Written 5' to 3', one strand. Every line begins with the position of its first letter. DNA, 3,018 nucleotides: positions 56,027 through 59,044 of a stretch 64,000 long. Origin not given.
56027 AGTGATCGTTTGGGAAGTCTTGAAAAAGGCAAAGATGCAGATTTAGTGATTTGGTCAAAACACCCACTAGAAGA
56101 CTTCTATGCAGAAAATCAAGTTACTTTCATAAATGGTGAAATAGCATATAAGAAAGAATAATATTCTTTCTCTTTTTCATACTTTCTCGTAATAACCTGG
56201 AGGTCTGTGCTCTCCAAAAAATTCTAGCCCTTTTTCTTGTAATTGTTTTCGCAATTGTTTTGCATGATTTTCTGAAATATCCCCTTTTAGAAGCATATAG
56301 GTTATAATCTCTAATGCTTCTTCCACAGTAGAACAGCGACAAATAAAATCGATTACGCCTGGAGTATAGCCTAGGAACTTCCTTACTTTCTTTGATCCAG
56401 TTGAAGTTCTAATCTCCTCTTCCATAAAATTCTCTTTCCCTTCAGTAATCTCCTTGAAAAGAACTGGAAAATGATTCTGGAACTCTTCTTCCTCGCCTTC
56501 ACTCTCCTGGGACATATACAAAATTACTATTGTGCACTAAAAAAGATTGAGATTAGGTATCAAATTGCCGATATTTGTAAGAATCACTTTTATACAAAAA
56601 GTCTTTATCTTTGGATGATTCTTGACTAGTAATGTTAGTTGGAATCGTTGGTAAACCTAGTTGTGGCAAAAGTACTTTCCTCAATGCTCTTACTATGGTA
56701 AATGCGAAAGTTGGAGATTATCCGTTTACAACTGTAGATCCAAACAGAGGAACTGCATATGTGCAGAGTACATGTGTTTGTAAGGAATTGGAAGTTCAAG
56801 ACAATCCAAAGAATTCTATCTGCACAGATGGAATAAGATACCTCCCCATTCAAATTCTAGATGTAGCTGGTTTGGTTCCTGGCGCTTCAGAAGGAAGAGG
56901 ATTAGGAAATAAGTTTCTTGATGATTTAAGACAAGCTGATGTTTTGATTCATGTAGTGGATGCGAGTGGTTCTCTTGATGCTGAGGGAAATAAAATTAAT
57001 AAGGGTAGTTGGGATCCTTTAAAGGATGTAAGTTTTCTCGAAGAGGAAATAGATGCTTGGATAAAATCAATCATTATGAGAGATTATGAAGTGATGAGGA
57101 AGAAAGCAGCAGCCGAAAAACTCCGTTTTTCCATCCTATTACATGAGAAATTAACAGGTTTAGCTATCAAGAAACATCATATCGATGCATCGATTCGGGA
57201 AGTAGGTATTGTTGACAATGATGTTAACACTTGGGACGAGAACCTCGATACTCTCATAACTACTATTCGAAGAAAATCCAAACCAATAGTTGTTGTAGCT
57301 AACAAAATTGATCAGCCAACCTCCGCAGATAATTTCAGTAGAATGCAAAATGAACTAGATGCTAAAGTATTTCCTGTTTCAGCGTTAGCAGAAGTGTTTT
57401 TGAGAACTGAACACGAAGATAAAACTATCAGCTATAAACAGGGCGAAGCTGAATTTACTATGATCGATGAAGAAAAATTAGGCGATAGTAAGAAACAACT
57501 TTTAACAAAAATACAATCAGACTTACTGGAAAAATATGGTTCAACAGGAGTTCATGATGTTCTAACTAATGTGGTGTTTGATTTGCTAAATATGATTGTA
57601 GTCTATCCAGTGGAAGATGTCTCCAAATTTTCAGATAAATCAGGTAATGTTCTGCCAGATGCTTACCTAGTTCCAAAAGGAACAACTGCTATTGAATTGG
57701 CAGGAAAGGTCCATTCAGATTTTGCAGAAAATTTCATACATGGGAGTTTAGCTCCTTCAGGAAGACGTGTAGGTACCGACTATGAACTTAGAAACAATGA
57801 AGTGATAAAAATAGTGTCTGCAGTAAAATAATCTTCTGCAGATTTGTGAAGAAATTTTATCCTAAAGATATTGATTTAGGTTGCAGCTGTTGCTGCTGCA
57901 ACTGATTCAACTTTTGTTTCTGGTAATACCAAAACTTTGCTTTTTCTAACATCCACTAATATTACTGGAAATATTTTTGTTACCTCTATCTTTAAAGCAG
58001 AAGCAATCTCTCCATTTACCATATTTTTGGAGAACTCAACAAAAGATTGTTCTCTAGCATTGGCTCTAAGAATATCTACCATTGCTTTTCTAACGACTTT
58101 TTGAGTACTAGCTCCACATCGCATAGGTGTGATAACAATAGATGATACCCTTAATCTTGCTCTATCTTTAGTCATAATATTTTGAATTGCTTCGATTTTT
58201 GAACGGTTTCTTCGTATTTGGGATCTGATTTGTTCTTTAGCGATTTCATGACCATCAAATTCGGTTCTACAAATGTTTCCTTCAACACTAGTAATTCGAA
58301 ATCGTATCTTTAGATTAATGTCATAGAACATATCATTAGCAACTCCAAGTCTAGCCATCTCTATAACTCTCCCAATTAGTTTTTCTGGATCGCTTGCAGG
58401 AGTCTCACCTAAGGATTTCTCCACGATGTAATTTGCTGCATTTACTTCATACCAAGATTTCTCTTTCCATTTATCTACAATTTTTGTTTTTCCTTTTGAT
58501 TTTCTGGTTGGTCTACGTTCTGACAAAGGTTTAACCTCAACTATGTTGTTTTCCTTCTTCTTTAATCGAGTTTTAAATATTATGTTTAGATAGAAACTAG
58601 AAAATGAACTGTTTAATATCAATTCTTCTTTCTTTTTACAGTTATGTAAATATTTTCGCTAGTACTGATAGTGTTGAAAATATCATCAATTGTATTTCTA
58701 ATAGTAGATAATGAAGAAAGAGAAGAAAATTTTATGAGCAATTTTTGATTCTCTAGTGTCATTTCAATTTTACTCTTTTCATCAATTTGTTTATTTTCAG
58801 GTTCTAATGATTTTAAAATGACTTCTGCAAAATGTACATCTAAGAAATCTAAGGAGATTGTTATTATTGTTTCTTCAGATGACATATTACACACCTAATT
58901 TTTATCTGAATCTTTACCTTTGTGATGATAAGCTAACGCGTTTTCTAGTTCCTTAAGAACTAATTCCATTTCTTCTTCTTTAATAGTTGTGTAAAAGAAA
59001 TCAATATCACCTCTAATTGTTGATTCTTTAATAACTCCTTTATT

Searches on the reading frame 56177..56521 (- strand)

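Call 61: search_protein_families(library=pfam, proteins=[window:56177-56521:-], max_evalue=0.01)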
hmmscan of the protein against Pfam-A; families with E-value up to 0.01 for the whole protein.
window:56177-56521:- (114 aa): 1 family
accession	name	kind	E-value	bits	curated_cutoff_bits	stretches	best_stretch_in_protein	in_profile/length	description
PF09868.14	DUF2095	-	4.3e-19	69.2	25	1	10-113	16-125/129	Uncharacterized protein conserved in archaea (DUF2095)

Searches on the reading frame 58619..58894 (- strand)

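Call 61: search_protein_families(library=pfam, proteins=[window:58619-58894:-], max_evalue=0.01)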
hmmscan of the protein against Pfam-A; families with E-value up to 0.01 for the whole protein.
window:58619-58894:- (91 aa): 1 family
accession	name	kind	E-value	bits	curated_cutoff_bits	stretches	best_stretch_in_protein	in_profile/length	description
PF09341.15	Pcc1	-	8.6e-10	39.4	20.9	1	11-81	2-72/75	Transcription factor Pcc1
